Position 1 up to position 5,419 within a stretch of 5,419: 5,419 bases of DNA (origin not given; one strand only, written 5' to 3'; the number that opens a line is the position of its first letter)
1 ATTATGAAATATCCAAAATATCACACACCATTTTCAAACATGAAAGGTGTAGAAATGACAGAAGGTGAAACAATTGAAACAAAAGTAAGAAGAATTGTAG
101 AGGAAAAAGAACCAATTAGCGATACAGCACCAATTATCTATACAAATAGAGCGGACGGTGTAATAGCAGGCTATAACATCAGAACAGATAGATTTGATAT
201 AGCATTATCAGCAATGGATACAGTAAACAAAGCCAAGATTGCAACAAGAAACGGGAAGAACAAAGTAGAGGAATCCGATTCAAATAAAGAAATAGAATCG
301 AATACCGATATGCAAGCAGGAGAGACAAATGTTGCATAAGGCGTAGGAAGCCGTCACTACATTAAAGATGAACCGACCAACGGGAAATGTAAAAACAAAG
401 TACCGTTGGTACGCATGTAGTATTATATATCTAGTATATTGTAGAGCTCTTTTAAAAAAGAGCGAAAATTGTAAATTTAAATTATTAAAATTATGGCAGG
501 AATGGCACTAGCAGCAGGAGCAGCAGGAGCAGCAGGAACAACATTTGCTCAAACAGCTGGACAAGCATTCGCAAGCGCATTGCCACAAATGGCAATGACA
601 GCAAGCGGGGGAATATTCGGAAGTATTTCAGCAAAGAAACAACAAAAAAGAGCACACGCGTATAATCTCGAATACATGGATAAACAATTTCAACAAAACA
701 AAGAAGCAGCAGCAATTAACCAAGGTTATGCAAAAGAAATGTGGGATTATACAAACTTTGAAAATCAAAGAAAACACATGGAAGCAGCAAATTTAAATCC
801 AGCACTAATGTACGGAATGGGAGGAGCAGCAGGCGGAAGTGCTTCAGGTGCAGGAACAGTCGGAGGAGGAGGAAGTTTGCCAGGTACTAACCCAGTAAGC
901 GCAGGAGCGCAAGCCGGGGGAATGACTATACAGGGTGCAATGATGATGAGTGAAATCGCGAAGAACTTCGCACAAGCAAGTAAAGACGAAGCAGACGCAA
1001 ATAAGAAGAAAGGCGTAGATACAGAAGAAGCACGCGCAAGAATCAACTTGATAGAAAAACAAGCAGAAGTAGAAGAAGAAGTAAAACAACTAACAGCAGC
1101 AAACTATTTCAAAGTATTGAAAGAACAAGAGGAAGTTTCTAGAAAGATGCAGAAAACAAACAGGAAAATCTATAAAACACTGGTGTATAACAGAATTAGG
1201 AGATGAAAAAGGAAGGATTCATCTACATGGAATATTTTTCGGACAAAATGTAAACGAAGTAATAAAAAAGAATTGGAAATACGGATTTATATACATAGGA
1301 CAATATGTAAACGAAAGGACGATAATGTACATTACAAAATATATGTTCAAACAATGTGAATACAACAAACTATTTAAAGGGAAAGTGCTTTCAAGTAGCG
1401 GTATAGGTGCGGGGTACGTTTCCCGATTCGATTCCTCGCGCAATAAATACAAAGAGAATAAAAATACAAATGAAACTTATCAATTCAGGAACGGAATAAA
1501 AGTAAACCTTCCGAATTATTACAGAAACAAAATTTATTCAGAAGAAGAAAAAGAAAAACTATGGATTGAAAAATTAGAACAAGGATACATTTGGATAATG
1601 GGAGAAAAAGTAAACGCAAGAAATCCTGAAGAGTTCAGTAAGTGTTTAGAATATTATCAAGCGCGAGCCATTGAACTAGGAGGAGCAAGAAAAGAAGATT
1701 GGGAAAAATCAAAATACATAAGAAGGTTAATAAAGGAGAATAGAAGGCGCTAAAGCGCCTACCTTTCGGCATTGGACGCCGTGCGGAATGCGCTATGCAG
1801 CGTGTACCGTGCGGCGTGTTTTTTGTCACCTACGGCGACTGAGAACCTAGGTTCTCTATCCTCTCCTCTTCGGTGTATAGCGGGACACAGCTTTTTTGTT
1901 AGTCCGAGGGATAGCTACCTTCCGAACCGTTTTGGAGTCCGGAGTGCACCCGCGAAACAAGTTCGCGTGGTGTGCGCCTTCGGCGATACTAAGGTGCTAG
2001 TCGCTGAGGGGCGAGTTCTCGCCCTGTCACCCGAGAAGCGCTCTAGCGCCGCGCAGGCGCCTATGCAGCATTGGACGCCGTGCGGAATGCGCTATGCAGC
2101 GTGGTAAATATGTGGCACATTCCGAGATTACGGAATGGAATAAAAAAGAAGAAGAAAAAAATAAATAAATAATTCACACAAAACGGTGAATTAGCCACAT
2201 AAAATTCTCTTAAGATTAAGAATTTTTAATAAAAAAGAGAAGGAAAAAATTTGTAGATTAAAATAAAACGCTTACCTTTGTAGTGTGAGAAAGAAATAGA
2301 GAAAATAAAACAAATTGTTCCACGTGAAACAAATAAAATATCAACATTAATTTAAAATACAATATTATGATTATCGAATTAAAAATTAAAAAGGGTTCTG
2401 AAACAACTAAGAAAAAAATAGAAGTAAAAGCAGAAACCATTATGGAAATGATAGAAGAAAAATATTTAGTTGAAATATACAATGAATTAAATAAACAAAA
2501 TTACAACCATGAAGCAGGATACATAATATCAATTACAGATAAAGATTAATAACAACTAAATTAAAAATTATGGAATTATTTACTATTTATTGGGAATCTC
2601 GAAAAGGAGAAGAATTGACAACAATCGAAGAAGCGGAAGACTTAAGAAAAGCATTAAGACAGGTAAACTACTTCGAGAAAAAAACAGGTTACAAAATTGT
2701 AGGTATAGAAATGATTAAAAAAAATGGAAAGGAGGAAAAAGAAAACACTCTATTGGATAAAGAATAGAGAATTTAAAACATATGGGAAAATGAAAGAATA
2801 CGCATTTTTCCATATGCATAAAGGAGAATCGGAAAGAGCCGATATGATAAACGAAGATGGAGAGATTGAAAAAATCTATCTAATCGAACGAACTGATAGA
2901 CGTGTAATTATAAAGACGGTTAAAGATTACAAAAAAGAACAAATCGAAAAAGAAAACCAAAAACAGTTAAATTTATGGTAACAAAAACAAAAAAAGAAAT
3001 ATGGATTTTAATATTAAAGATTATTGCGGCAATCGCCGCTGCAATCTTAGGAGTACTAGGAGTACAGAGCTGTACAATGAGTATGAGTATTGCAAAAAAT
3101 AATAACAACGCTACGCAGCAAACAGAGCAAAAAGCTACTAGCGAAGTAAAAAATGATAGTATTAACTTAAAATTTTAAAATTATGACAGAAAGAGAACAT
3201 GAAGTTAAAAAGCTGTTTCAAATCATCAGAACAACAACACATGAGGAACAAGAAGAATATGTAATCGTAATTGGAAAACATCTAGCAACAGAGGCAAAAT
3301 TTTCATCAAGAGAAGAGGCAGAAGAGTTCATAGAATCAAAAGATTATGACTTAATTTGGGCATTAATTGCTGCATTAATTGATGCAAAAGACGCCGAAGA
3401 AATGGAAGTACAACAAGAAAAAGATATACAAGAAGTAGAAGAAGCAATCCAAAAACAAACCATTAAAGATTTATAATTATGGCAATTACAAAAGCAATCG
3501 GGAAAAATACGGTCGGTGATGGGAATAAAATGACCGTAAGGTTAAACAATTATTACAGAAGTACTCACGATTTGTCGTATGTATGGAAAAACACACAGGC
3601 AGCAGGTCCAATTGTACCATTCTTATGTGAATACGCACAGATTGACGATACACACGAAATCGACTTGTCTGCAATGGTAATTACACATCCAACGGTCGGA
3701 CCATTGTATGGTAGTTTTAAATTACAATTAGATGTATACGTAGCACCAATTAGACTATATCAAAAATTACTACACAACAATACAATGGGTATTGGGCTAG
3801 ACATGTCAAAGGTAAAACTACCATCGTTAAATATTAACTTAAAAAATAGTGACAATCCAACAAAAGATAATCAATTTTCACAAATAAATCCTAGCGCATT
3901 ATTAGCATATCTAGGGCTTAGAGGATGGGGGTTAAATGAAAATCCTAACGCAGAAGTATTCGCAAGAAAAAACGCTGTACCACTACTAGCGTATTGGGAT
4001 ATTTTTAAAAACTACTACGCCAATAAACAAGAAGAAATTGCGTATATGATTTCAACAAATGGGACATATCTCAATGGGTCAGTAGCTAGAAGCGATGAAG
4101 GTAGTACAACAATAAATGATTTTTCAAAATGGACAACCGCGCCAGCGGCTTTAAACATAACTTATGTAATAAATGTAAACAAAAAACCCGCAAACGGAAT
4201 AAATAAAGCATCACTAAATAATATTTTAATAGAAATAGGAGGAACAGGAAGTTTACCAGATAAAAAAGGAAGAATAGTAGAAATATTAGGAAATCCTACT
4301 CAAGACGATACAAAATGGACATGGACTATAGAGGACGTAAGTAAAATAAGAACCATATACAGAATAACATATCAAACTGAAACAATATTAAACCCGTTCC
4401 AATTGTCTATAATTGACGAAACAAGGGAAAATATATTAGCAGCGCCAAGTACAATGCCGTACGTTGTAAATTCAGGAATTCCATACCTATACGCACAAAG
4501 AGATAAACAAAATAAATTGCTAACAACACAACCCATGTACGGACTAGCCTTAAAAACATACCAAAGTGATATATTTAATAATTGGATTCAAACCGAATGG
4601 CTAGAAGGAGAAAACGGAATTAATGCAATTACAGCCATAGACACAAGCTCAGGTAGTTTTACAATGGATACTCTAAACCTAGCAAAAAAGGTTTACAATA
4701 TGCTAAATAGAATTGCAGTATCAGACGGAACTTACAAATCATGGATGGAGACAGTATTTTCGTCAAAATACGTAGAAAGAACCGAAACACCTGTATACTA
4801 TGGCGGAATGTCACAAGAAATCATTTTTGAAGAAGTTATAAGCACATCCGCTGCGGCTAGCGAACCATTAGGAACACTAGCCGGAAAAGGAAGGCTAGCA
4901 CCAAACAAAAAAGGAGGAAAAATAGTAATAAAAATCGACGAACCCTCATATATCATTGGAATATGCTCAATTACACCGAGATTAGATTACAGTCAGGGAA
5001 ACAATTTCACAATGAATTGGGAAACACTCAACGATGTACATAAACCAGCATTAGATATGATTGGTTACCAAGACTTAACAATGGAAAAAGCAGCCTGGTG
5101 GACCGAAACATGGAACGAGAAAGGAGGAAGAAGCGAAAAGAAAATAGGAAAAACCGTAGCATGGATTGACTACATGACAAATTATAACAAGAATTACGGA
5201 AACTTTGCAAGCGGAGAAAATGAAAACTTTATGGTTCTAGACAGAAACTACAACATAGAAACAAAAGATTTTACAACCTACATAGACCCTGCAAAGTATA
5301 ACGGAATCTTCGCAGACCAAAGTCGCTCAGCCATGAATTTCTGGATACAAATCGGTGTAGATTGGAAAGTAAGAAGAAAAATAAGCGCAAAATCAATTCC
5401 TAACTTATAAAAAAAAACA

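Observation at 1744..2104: GC-rich, hairpin-packed non-coding island bounded by perfect 36-bp direct repeats inside an AT-rich microvirus genome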

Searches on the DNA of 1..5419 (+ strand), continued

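Call 77: search_with_rna_model(model_id=R1, source=L058, start=4500, end=4950, filters=off, max_evalue=10, show_alignments=2)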
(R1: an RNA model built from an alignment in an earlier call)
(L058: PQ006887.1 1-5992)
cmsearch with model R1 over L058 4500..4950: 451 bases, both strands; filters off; matches with E-value up to 10: 27.
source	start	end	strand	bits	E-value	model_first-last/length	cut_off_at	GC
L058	4766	4821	-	7.2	0.017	1-123/123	no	0.29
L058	4542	4555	+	1.6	0.33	16-29/123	no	0.29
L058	4778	4842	+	1.6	0.34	1-123/123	no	0.26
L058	4710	4729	-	0.7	0.56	96-116/123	no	0.6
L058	4541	4554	-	0.4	0.62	16-29/123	no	0.29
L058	4634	4673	+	-0.2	0.86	69-116/123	no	0.7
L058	4623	4631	+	-0.3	0.95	37-45/123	no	0.67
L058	4599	4616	-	-1.4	1.7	70-86/123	no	0.56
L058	4531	4538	+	-2.4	2.9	105-112/123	no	0.5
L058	4742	4765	+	-2.8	3.6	1-123/123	no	0.54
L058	4692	4705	+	-2.8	3.6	71-85/123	no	0.71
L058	4881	4899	+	-3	4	1-123/123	no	0.21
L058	4905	4920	-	-3.2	4.3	1-123/123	no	0.12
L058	4746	4756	-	-3.3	4.6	36-46/123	no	0.55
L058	4877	4889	-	-3.6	5.5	102-114/123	no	0.38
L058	4620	4651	-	-3.7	5.7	1-123/123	no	0.66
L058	4602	4617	+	-3.7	5.8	1-123/123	no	0.5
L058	4852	4868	+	-4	6.6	1-123/123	no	0.29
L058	4667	4683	-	-4.3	8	13-32/123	no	0.76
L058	4916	4927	+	-4.4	8.2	1-123/123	no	0.08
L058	4709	4734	+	-4.5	8.5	1-123/123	no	0.54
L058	4853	4870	-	-4.5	8.6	1-123/123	no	0.28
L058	4564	4575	+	-4.5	8.7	1-123/123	no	0.33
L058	4508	4521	-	-4.6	9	1-123/123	no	0.64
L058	4675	4691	+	-4.7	9.7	1-123/123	no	0.65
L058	4768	4777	+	-4.7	9.8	1-123/123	no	0.4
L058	4937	4947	+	-4.7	9.9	103-113/123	no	0.18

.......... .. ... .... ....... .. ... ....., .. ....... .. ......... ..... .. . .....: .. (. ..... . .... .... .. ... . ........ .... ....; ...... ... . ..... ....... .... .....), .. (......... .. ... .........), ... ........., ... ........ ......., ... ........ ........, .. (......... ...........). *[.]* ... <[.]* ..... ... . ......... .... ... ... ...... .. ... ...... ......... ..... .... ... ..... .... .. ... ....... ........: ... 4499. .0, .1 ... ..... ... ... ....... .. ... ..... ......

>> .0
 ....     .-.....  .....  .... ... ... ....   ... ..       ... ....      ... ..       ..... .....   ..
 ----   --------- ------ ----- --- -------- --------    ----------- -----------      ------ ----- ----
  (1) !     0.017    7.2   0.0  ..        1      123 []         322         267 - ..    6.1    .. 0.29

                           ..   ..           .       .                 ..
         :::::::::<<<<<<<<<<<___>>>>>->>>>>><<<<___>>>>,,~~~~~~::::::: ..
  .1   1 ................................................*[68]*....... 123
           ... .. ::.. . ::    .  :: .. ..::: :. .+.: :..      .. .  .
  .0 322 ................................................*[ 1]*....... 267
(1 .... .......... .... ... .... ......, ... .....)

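Call 78: search_with_rna_model(model_id=R1, source=L117, start=3800, end=4400, filters=off, max_evalue=10, show_alignments=2)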
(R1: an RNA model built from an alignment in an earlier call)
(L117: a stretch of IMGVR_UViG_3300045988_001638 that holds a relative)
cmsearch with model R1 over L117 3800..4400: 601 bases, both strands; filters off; matches with E-value up to 10: 18.
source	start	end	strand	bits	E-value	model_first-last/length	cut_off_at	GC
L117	4029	4162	+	9.4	0.0069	1-123/123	no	0.54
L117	4040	4052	-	1.3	0.52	16-28/123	no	0.69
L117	4163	4173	+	0.2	0.95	36-46/123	no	0.64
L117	4142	4152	-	-1.3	2.1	36-46/123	no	0.36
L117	4112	4126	-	-1.6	2.5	71-85/123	no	0.87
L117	4218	4234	-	-1.7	2.7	70-86/123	no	0.24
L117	3854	3888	-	-2.2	3.5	1-123/123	no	0.31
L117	4161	4182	-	-2.3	3.6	1-123/123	no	0.36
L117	4276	4321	+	-3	5.1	67-116/123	no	0.35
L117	4078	4101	-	-3.1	5.5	11-34/123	no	0.46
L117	3807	3862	+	-3.3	6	1-123/123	no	0.27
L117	3930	3943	-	-3.4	6.3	16-29/123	no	0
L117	3870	3893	+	-3.4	6.5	1-123/123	no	0.38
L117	4024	4037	-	-3.7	7.4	16-29/123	no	0.57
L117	4334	4349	-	-3.7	7.5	1-123/123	no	0.38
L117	3976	3994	+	-3.8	8.1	1-123/123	no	0.47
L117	4256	4275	+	-3.9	8.6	1-123/123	no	0.2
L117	3920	3934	+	-4.1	9.4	1-123/123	no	0.07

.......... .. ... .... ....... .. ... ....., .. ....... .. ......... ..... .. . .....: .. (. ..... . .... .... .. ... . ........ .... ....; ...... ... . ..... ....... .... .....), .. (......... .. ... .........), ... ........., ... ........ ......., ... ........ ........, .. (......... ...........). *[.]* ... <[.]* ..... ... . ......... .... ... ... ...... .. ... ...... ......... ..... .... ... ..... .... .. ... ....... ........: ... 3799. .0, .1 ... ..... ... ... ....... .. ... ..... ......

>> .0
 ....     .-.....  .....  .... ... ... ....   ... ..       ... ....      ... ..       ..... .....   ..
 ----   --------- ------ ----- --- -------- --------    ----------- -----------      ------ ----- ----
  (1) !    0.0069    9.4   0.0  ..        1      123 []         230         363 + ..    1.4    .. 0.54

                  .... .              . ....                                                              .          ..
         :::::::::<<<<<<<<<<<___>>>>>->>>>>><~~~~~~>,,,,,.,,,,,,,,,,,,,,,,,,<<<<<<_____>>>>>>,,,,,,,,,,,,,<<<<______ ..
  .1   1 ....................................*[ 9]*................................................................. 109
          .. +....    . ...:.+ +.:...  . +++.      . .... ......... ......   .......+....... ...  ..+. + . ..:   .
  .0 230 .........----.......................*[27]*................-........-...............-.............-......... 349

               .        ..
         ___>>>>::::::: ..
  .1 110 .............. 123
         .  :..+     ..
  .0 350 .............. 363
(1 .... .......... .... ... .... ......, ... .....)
